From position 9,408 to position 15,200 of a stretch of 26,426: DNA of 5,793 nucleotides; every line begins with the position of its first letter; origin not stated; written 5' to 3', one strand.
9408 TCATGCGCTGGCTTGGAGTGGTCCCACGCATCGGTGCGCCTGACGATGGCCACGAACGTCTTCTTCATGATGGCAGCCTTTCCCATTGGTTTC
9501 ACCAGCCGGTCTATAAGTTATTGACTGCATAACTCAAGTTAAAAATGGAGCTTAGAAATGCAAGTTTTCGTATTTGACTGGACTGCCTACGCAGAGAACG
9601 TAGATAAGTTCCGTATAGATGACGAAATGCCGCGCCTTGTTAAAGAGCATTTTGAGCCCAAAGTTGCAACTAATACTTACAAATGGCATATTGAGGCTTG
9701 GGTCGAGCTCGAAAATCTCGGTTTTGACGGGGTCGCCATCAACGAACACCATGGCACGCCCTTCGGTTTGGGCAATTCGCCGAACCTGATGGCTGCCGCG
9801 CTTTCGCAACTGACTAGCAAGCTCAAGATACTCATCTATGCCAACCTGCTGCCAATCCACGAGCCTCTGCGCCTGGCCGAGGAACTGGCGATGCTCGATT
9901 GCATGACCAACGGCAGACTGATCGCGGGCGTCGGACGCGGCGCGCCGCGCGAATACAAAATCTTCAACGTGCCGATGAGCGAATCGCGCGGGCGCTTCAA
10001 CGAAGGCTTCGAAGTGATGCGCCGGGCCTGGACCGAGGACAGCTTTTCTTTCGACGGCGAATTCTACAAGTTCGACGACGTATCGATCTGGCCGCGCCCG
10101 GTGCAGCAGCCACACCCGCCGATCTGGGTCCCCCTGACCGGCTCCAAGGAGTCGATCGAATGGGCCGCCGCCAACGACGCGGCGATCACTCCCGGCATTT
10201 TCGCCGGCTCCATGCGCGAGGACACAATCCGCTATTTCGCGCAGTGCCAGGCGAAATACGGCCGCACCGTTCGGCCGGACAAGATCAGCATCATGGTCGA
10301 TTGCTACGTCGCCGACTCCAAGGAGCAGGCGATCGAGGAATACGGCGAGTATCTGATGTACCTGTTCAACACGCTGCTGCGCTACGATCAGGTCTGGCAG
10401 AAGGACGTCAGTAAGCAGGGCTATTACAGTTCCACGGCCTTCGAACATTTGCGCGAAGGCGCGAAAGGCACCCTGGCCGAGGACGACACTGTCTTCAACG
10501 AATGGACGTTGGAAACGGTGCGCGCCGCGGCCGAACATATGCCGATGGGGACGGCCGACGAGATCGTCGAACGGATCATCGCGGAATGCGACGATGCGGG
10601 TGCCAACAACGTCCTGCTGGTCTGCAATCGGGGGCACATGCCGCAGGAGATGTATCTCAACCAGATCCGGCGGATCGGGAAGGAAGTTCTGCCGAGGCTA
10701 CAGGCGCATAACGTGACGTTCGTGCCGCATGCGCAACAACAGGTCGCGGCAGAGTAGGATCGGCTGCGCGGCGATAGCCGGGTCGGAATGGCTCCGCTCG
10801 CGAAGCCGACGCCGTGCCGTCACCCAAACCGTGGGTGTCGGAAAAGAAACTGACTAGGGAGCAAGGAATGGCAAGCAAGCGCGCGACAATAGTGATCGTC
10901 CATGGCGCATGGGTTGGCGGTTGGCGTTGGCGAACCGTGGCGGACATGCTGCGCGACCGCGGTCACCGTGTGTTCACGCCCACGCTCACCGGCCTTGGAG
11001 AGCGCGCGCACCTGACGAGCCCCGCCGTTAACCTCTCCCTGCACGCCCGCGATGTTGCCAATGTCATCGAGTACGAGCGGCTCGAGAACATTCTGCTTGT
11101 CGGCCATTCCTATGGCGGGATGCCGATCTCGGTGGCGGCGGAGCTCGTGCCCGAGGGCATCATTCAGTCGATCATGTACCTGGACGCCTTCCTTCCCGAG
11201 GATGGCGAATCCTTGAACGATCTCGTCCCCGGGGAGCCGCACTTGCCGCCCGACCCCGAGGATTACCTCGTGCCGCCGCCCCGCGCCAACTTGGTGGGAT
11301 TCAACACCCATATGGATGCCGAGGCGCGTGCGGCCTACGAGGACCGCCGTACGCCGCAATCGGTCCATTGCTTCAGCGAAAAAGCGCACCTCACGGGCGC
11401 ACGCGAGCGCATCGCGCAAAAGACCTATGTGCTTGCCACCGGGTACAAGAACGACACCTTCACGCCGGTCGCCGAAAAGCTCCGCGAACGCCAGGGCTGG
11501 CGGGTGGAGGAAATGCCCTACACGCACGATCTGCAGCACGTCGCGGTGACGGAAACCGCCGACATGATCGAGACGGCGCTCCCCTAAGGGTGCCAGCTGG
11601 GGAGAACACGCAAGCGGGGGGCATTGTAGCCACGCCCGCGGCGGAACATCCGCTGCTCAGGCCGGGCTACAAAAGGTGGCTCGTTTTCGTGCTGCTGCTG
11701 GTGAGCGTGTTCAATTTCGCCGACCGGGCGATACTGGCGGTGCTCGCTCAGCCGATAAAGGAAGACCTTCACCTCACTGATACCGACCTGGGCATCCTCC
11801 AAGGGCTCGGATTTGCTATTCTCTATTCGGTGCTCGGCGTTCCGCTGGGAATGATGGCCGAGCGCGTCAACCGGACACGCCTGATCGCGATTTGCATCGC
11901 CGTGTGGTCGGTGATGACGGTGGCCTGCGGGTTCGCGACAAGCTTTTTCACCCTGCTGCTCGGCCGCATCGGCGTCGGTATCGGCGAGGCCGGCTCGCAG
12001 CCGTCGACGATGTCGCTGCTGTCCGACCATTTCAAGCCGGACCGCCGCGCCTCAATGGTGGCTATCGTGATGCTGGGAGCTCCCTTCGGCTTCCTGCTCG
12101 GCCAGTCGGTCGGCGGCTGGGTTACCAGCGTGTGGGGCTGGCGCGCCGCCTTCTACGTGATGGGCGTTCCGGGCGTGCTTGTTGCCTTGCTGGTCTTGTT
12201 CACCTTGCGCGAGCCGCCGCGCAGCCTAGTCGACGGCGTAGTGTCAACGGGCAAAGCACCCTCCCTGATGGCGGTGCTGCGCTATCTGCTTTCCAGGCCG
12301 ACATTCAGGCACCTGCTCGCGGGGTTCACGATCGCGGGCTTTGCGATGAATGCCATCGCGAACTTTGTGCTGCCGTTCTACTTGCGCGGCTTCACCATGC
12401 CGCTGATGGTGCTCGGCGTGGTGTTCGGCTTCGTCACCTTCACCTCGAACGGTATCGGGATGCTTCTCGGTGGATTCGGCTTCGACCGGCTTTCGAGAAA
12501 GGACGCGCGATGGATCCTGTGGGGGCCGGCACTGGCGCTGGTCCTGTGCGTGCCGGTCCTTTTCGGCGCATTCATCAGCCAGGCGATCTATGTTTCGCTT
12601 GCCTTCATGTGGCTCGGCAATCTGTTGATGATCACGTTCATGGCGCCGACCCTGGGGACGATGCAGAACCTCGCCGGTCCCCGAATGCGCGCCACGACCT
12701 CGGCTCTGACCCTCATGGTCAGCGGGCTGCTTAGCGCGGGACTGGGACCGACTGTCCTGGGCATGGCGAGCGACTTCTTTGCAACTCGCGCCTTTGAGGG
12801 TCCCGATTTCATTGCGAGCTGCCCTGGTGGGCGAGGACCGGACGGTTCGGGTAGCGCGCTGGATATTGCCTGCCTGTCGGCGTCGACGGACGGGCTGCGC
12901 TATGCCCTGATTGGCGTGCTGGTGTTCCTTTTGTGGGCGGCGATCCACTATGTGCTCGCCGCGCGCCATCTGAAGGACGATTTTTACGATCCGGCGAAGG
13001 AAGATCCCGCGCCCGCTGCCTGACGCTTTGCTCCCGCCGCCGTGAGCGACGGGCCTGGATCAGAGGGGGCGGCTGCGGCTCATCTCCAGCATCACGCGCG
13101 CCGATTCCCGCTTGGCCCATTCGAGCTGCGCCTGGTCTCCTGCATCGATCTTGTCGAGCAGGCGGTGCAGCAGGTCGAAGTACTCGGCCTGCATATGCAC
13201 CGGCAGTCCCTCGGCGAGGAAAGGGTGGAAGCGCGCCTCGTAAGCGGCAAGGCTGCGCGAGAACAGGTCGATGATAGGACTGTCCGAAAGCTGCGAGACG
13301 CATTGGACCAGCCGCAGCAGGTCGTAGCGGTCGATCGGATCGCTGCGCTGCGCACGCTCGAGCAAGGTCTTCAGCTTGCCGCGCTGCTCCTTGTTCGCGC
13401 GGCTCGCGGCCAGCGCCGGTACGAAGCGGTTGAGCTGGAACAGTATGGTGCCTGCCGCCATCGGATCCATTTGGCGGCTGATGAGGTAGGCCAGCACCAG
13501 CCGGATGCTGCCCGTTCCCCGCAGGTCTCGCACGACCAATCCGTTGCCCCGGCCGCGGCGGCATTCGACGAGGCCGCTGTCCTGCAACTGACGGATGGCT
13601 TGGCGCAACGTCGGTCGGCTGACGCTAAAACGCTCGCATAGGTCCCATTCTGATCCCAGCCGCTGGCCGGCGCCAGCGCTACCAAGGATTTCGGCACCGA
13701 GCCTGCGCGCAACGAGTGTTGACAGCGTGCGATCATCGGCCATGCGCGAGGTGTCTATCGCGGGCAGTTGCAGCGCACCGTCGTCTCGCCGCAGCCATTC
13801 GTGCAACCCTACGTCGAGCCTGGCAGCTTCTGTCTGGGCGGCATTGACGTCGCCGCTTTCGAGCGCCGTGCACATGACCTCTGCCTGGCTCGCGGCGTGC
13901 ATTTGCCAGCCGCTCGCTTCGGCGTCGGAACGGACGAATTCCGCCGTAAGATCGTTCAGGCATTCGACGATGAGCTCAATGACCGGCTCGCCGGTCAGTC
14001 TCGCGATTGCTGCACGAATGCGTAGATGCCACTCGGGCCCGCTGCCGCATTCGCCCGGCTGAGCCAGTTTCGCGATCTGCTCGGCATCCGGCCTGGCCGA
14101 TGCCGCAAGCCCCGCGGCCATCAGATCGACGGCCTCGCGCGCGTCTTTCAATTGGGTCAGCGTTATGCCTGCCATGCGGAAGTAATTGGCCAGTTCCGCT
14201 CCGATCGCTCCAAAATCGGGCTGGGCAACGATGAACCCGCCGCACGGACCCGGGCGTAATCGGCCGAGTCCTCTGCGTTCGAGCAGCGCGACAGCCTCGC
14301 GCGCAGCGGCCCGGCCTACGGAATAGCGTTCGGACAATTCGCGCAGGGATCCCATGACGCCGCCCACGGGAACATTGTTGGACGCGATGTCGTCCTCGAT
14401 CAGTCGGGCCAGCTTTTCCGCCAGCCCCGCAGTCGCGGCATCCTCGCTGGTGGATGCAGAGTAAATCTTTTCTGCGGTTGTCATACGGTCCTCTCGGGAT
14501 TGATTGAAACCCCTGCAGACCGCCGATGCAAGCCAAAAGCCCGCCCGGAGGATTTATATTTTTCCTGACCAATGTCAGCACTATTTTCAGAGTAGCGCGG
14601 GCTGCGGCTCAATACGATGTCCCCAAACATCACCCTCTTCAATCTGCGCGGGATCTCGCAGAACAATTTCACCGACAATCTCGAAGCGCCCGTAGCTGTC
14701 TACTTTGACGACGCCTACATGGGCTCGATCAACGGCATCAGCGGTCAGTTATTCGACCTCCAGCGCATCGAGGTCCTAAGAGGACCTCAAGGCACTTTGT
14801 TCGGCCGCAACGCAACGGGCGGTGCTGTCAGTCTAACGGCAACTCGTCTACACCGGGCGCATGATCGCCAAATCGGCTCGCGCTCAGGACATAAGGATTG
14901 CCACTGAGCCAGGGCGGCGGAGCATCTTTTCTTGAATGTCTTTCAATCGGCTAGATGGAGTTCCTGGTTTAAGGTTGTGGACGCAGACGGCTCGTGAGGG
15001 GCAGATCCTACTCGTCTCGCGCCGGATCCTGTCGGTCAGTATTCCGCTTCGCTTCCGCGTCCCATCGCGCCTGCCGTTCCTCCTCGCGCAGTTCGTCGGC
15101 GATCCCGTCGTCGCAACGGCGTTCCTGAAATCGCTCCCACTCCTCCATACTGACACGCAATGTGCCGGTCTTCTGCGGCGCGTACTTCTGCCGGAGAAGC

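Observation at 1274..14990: Catabolic cluster bracketed by two decayed, same-orientation IS6-like ends (fossil composite element)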

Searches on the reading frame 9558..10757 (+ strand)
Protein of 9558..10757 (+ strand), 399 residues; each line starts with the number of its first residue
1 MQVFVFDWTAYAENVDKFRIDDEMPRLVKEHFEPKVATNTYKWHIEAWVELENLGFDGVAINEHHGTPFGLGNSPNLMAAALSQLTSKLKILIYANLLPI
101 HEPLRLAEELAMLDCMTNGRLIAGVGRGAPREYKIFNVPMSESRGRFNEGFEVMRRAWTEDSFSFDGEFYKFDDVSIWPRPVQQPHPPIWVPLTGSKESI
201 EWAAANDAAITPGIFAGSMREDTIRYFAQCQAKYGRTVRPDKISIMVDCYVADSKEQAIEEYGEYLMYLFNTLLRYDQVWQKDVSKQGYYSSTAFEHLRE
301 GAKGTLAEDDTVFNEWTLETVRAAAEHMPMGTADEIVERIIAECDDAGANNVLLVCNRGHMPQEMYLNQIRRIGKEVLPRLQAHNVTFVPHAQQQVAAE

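Call 11: search_protein_families(library=pfam, proteins=[window:9558-10757:+], max_evalue=0.001)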
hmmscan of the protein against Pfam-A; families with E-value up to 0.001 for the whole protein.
window:9558-10757:+ (399 aa): 1 family
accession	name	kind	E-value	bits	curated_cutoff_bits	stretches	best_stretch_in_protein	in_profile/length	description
PF00296.26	Bac_luciferase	-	2.4e-50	172.1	27.9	1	38-349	18-312/314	Luciferase-like monooxygenase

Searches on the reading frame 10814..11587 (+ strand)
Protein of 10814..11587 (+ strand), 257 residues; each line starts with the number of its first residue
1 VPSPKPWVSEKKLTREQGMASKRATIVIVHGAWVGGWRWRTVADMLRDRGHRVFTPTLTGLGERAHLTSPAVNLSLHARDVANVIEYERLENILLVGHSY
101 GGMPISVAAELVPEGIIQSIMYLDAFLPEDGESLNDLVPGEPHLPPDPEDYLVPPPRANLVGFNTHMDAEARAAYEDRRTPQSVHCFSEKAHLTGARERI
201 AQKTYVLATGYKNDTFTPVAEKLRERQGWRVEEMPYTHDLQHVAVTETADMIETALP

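Call 11: search_protein_families(library=pfam, proteins=[window:10814-11587:+], max_evalue=0.001)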
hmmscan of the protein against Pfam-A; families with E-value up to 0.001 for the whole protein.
window:10814-11587:+ (257 aa): 3 families
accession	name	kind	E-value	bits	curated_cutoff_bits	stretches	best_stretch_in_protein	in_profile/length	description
PF12697.13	Abhydrolase_6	-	1.2e-19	72.3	26.3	1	26-238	1-204/217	Alpha/beta hydrolase family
PF00561.26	Abhydrolase_1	-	1.3e-09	38.5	25.8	1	25-138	2-113/245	alpha/beta hydrolase fold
PF12146.15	Hydrolase_4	-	1.2e-06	28.4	27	1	21-113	2-98/239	Serine aminopeptidase, S33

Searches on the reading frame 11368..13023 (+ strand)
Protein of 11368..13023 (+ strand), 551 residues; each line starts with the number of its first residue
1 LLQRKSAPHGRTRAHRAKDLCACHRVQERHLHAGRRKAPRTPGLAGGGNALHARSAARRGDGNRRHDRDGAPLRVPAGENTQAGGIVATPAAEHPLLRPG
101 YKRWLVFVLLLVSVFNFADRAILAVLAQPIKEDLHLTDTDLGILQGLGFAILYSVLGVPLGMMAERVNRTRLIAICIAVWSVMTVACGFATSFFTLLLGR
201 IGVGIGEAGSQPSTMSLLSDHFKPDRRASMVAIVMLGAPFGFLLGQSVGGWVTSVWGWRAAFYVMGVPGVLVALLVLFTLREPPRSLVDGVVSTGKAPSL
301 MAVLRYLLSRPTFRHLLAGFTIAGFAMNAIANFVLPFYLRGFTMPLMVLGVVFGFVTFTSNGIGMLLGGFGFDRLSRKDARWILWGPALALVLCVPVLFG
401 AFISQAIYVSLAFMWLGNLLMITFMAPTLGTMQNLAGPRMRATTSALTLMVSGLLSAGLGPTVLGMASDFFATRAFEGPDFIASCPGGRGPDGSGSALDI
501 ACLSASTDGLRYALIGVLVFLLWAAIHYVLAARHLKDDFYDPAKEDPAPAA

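Call 12: search_protein_families(library=pfam, proteins=[window:11368-13023:+], max_evalue=0.001)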
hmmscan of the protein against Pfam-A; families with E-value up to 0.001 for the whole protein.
window:11368-13023:+ (551 aa): 2 families
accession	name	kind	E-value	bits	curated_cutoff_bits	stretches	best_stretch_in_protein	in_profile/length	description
PF07690.21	MFS_1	-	1.2e-49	169.6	33.4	1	109-461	1-347/347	Major Facilitator Superfamily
PF03137.26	OATP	-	6.6e-08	31.7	25.8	1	193-256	133-196/545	Organic Anion Transporter Polypeptide (OATP) family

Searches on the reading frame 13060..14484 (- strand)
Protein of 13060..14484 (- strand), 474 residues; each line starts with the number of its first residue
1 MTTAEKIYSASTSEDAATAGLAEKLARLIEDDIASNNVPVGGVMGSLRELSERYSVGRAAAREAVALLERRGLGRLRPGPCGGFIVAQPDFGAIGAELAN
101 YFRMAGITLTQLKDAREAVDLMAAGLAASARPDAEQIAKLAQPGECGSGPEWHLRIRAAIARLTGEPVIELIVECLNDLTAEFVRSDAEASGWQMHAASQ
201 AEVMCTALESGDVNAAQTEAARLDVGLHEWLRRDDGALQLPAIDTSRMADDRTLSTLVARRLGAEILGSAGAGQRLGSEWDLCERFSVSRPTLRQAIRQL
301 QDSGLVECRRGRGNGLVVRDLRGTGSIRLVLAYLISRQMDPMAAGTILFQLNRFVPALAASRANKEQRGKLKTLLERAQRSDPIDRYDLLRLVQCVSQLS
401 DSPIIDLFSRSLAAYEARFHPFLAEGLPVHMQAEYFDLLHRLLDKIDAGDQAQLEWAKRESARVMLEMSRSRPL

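Call 12: search_protein_families(library=pfam, proteins=[window:13060-14484:-], max_evalue=0.001)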
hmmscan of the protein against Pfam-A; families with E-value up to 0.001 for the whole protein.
window:13060-14484:- (474 aa): 7 families
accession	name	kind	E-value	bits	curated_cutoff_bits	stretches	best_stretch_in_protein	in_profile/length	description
PF00392.27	GntR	-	1.9e-19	69.5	27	2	258-313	5-61/64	Bacterial regulatory proteins, gntR family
PF02082.26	Rrf2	-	1.6e-07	31.9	30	1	281-317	28-64/132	Iron-dependent Transcriptional regulator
PF08279.18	HTH_11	-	2.9e-06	27.5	25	0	281-313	20-53/55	HTH domain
PF14502.12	HTH_41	-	6.2e-06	26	25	1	272-312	2-43/48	Helix-turn-helix domain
PF12802.13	MarR_2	-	7.6e-05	23.2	27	0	281-310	25-54/61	MarR family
PF13545.12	HTH_Crp_2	-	0.00065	20.1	27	0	281-322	27-65/70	Crp-like helix-turn-helix domain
PF12840.13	HTH_20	-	0.00087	19.6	27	0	281-309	23-51/51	Helix-turn-helix domain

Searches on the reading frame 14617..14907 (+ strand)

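Call 12: search_protein_families(library=pfam, proteins=[window:14617-14907:+], max_evalue=0.001)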
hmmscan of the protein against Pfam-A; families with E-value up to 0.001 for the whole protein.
window:14617-14907:+ (96 aa): 1 family
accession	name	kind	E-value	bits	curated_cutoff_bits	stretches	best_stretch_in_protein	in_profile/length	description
PF07715.20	Plug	-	2.1e-08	35.1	23.9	1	7-70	47-107/107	TonB-dependent Receptor Plug Domain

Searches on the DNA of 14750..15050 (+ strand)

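Call 20: search_rna_families(source=window, start=14750, end=15050, threshold=evalue, max_evalue=5, show_alignments=3)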
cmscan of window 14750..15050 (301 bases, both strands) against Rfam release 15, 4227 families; matches with E-value up to 5: 5.
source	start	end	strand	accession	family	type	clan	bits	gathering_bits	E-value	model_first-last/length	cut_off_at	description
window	14818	14901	+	RF03004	Lacto-phage-1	Gene; sRNA;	-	14.2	50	2.8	1-81/81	no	Lacto-phage-1 RNA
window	14857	14920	+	RF01142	sR19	Gene; snRNA; snoRNA; CD-box;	-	13.9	45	0.43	1-63/63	no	Small nucleolar RNA sR19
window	14767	14788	-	RF02806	PyrR208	Gene; snRNA; snoRNA; HACA-box;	-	13.4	64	2.8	10-31/60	no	Pyrobaculum sRNA 208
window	14750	14792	-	RF03094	LAGLIDADG-2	Gene; sRNA;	-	13.4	94.9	3.3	1-43/128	3'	LAGLIDADG-2 RNA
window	14830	14898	-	RF01210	snoU13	Gene; snRNA; snoRNA; CD-box;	CL00081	12.1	46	3.4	1-104/104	no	Small nucleolar RNA U13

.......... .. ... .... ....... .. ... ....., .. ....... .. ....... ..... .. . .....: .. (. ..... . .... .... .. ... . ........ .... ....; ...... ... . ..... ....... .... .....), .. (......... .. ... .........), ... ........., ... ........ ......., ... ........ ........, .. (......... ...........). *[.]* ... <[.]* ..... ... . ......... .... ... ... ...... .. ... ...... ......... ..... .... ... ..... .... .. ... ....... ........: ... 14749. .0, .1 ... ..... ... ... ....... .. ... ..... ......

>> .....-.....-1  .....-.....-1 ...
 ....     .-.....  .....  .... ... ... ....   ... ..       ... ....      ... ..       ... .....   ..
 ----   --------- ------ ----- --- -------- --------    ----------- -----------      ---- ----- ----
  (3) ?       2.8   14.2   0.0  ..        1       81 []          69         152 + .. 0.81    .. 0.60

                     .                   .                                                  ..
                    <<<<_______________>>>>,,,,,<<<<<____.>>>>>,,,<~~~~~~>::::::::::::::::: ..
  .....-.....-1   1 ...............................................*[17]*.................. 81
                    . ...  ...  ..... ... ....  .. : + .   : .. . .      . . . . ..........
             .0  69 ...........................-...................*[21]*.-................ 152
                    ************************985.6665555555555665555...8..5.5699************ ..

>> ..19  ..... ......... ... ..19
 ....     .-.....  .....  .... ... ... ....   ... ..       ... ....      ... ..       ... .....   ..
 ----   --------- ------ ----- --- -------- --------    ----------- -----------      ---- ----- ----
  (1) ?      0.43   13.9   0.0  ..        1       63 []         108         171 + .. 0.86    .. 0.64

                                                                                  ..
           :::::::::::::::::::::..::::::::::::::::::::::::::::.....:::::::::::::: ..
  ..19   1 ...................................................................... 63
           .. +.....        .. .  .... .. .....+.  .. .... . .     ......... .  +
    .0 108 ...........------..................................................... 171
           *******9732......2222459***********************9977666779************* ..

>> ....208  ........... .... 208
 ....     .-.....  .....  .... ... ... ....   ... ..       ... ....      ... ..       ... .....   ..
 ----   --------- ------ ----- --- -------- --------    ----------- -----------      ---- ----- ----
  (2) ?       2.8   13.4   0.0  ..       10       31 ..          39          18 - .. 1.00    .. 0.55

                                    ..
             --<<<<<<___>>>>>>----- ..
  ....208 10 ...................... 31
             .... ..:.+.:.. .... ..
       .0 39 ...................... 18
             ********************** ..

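Call 44: search_dna_similar(query=window:14810-14995:+, collection=plasmids, mode=distant, max_rows=15, max_evalue=0.001)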
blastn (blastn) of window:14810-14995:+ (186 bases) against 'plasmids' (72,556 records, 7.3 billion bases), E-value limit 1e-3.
No match.
